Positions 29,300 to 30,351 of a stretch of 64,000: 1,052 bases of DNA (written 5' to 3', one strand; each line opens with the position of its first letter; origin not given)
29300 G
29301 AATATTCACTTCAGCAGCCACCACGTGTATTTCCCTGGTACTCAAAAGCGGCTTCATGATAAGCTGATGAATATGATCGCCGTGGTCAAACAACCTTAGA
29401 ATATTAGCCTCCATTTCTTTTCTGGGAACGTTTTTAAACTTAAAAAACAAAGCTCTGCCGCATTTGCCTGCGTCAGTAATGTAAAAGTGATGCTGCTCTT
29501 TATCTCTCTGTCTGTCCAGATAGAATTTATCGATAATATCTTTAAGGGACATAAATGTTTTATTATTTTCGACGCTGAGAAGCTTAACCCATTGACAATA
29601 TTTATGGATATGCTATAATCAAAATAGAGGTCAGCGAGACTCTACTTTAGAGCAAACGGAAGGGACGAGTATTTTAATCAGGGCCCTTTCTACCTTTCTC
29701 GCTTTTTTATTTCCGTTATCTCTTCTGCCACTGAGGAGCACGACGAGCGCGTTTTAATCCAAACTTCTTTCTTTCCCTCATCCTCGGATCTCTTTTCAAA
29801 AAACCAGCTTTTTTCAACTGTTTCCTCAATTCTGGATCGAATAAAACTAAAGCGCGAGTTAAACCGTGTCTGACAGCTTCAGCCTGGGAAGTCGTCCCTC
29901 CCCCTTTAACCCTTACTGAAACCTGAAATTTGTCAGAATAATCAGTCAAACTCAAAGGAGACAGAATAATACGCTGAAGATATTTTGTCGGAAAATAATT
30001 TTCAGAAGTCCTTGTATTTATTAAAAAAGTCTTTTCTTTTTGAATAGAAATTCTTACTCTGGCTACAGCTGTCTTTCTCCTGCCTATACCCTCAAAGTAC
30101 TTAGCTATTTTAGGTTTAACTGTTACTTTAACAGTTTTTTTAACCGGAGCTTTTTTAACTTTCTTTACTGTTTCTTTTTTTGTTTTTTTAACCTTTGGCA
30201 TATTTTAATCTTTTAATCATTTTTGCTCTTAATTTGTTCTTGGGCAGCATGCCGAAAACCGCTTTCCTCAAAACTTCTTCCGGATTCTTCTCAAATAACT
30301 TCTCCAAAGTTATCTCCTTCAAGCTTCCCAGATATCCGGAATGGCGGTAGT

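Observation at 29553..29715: Second promoter-to-terminator mini-locus between rpsI and the Cas4-like gene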

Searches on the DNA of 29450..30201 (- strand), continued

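Call 52: search_with_rna_model(model_id=R1, sources=[L175, L176, L177, L178, L179, L180, L181, L182, L183, L184], max_evalue=10, filters=off)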
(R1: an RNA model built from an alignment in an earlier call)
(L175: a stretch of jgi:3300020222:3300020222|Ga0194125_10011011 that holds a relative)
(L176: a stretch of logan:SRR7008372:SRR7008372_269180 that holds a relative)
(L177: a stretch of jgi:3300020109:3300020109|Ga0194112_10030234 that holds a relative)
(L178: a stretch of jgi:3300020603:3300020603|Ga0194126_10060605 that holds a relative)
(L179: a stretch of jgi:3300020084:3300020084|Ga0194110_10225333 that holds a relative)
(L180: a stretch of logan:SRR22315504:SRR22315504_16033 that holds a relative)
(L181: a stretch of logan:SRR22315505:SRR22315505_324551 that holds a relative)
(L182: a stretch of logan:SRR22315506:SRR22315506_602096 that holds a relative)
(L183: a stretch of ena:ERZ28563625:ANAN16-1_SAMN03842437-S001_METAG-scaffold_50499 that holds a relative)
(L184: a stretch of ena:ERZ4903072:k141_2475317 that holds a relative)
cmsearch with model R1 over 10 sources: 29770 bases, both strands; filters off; matches with E-value up to 10: 22.
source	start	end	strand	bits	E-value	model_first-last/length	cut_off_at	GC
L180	3288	3362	-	11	0.92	1-85/85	no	0.21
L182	1852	1926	-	11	0.92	1-85/85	no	0.21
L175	2286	2355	+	9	2.9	1-85/85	no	0.27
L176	2286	2355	+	9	2.9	1-85/85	no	0.27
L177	1875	1944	+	9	2.9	1-85/85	no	0.27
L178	2286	2355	+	9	2.9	1-85/85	no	0.27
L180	3043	3077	+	8.8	3.4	1-85/85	no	0.29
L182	1607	1641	+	8.8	3.4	1-85/85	no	0.29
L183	870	938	+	8.3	4.4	1-85/85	no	0.51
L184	514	582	+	8.3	4.4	1-85/85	no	0.51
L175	3163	3202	+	8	5.1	1-85/85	no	0.38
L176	3163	3202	+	8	5.1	1-85/85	no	0.38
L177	2752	2791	+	8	5.1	1-85/85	no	0.38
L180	2397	2461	+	7.6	6.4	1-85/85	no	0.29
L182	961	1025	+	7.6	6.4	1-85/85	no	0.29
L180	336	387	-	7.6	6.5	1-85/85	no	0.35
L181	336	387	-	7.6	6.5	1-85/85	no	0.35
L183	527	574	-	7.2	8.4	1-85/85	no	0.48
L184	171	218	-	7.2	8.4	1-85/85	no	0.48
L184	3271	3309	+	7.1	8.7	1-85/85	no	0.26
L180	3672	3701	+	6.9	9.7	1-85/85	no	0.43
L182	2236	2265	+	6.9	9.7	1-85/85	no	0.43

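Call 66: build_rna_model(alignment_id=A3)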
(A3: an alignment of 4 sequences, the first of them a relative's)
Model R2 built from alignment A3 (4 sequences, 145 columns); structure: RNAalifold consensus.
model positions 137; base pairs 42; branch points 1; effective number of sequences 1.21; information 0.591 bits per position. Calibrated on 0.2 Mb of random sequence (short: E-values are rough).
structure used (alignment columns):
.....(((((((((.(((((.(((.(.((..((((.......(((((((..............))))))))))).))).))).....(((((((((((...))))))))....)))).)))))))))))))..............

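Call 67: search_with_rna_model(model_id=R2, sources=[window, L001, L002, L003, L004, L005, L006, L007, L008, L009, L010, L011, L012, L013, L014, L015, L016, L017, L018, L019, L020, L021, L022, L023, L024, L025, L026, L027, L028, L029, L030, L031, L032, L033, L034, L035, L036, L037, L038, L039, L040, L041, L042, L043, L044, L045, L046, L047, L048, L049, L050, L051, L052, L053, L054, L055, L056, L057, L058, L059, L060, L061, L062, L063, L064, L065, L066, L067, L068, L069, L070, L071, L072, L073, L074, L075, L076, L077, L078, L079, L080, L081, L082, L083, L084, L085, L086, L087, L088, L089, L090, L091, L092, L093, L094, L095, L096, L097, L098, L099], max_evalue=1)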
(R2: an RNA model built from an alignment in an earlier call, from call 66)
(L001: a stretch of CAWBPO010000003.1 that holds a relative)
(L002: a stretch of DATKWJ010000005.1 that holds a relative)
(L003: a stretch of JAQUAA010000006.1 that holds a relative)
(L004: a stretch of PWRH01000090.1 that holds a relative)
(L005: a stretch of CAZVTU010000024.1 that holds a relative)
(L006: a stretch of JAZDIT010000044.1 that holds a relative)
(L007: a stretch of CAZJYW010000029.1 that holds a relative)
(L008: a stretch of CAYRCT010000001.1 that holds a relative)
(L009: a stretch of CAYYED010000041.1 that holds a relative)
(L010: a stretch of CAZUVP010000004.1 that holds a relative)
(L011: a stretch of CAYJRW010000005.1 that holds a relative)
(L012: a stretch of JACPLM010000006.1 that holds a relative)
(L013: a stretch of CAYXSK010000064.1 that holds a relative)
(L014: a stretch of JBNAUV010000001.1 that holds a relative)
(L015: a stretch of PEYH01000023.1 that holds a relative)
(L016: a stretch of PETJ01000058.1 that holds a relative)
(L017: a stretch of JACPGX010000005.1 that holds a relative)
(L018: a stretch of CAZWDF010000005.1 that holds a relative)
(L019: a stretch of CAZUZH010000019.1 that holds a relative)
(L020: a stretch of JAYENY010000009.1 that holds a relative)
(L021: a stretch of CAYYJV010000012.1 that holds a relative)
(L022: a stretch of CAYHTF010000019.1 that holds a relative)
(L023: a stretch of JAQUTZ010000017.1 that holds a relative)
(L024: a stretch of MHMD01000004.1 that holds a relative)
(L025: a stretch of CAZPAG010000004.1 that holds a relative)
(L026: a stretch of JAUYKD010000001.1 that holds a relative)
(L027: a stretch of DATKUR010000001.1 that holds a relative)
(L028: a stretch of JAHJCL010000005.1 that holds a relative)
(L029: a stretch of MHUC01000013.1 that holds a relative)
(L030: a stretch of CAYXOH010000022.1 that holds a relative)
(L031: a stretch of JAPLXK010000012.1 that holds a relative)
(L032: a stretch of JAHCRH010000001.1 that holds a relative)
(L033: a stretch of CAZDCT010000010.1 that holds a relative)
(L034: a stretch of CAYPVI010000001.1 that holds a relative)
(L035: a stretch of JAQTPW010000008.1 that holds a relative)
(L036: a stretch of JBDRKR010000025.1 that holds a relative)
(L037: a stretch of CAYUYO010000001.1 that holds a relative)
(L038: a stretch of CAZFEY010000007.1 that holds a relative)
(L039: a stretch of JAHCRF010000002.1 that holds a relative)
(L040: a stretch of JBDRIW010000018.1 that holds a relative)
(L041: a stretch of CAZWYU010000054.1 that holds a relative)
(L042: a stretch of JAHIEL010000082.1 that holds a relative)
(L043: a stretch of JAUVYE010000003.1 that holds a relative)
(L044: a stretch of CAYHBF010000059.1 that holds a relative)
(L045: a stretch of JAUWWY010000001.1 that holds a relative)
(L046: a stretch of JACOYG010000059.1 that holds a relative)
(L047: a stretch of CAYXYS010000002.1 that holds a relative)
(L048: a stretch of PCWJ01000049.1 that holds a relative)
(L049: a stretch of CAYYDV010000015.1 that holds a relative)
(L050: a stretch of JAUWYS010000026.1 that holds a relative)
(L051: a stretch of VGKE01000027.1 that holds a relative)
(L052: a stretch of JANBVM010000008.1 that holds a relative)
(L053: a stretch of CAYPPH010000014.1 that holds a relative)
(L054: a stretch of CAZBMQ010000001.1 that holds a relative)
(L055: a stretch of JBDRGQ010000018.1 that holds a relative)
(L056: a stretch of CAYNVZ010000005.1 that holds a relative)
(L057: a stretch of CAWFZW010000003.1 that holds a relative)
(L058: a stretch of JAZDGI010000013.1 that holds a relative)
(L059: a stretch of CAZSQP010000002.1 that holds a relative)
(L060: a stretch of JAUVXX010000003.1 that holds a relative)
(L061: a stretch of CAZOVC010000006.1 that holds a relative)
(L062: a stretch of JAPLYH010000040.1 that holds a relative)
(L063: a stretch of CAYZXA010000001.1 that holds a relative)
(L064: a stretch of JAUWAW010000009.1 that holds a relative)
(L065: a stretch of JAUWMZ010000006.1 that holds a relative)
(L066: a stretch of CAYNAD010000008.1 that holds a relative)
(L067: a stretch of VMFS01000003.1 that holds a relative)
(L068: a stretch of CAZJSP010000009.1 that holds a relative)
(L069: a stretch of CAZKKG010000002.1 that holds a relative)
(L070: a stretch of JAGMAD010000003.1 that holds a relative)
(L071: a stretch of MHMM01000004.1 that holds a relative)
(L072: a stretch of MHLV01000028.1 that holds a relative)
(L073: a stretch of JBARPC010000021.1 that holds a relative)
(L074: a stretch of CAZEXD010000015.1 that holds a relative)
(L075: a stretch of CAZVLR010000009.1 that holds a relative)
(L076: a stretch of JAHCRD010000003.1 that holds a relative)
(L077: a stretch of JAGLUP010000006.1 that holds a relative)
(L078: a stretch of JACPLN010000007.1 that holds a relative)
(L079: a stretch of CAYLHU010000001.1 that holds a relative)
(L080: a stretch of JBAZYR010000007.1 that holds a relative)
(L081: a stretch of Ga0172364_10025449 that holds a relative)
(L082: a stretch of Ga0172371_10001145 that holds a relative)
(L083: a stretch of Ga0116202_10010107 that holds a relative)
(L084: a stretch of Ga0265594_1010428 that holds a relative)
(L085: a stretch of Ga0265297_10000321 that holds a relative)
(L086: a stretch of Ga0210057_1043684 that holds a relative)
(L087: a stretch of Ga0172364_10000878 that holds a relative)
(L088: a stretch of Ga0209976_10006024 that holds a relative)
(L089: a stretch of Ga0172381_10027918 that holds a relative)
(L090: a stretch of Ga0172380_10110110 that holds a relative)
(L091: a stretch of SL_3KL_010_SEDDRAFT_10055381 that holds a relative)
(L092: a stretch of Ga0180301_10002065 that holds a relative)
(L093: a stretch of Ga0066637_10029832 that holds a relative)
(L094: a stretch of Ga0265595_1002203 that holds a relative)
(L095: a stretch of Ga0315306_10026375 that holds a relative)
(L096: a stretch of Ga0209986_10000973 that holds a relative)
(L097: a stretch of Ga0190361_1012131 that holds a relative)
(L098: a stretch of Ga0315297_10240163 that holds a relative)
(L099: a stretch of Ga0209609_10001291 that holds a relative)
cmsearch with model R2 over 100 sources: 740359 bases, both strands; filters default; matches with E-value up to 1: 11.
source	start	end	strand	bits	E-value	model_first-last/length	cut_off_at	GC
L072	4403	4539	-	158.9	1.4e-40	1-137/137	no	0.46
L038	3358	3483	-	136.8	1.6e-34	1-137/137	no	0.47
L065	4391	4530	-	115.3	1.4e-28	1-137/137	no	0.45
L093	2116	2239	-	44.5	4.3e-09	1-137/137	no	0.51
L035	4552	4700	-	42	2e-08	1-137/137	no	0.51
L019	1779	1913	-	38.9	1.5e-07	1-137/137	no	0.52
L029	4414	4548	-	29.9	4.4e-05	1-137/137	no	0.44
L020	4396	4518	+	26.5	0.00038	1-137/137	no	0.33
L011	4540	4628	-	21.5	0.0092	1-137/137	no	0.51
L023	7850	7940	+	15.8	0.33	1-137/137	no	0.58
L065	4465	4492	+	14.9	0.61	38-65/137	no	0.36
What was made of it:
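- The covariance model of the conserved rpsI-downstream element found in relatives (elemA) does not match the window (call 67).
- Tried and rejected: Reduced version of elemA, the structured element after rpsI in relatives: model R2 does not hit the window (call 67).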

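Call 68: search_with_rna_model(model_id=R2, sources=[L100, L101, L102, L103, L104, L105, L106, L107, L108, L109, L110, L111, L112, L113, L114, L115, L116, L117, L118, L119, L120, L121, L122, L123, L124, L125, L126, L127, L128, L129, L130, L131, L132, L133, L134, L135, L136, L137, L138, L139, L140, L141, L142, L143, L144, L145, L146, L147, L148, L149, L150, L151, L152, L153, L154, L155, L156, L157, L158, L159, L160, L166, L167, L168, L174, L175, L180, L183, L184], max_evalue=1)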
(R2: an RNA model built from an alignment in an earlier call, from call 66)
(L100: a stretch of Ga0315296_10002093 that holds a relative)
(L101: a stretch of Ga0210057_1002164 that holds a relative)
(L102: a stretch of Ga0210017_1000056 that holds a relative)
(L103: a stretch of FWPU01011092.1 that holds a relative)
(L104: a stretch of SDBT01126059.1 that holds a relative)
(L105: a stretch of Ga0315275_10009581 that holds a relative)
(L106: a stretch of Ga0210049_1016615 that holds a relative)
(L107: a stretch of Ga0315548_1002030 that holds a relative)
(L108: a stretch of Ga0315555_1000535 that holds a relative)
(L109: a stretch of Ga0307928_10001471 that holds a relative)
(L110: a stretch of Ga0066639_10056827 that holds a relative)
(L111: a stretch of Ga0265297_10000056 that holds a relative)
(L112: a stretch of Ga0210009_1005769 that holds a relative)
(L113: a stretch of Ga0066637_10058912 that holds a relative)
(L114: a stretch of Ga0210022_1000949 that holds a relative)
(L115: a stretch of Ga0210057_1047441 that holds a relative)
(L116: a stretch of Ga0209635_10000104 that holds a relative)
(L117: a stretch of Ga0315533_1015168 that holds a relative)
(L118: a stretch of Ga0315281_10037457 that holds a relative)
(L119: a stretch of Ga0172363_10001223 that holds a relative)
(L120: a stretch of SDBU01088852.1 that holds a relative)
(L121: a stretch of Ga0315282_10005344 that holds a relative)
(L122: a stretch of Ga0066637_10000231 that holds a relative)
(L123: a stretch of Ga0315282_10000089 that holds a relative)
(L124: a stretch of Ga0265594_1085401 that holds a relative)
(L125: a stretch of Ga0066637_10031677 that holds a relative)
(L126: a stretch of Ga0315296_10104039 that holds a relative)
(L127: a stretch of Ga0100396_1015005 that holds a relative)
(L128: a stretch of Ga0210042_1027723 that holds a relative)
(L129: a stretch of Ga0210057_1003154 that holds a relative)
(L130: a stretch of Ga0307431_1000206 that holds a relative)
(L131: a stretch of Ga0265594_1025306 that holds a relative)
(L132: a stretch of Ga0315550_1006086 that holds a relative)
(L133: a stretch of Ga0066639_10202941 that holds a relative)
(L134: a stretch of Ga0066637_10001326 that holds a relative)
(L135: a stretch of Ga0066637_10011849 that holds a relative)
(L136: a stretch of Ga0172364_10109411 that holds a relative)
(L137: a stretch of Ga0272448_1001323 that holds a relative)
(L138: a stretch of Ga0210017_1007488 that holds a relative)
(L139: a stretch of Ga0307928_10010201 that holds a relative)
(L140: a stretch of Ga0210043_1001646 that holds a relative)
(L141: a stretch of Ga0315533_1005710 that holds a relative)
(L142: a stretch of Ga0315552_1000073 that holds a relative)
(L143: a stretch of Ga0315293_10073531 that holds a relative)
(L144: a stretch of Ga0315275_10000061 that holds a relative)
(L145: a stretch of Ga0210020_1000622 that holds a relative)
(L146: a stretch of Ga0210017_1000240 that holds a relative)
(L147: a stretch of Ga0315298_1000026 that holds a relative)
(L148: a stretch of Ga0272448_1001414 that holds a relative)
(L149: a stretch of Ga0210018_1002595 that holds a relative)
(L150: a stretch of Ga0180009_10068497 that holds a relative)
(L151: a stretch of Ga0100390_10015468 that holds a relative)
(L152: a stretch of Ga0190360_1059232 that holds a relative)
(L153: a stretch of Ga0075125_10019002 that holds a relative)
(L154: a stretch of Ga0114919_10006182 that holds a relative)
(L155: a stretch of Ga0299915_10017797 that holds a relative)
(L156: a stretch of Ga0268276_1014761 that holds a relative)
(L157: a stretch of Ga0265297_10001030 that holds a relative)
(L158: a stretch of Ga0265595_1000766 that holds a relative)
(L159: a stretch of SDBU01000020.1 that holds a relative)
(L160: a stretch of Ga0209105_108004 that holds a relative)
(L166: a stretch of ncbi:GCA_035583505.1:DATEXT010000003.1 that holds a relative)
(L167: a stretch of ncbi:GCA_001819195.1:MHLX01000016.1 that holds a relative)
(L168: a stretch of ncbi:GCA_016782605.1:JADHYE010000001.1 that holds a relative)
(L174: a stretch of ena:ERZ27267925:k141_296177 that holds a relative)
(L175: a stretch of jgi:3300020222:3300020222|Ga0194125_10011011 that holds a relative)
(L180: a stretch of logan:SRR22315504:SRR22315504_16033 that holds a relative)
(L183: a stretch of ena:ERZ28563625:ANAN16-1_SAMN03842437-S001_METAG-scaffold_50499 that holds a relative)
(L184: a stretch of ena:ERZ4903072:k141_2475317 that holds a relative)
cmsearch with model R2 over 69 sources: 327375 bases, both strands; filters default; matches with E-value up to 1: 7.
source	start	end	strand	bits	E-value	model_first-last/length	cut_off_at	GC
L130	3400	3524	-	141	5e-36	1-137/137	no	0.54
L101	3443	3576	-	40.8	2e-08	1-137/137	no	0.54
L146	3397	3530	-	36.6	2.8e-07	1-137/137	no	0.42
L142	3460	3594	-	35.4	6.2e-07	1-137/137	no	0.51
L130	3413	3536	+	15.5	0.18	1-137/137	no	0.52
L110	1998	2031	-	13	0.86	1-137/137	no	0.35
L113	422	455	-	13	0.86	1-137/137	no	0.35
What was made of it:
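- On elemA (rpsI-downstream structured element of relatives, model R2): R2 hits 14 related loci (13 directly after rpsI) but has no hit in the window at E <= 1 (calls 67, 68).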
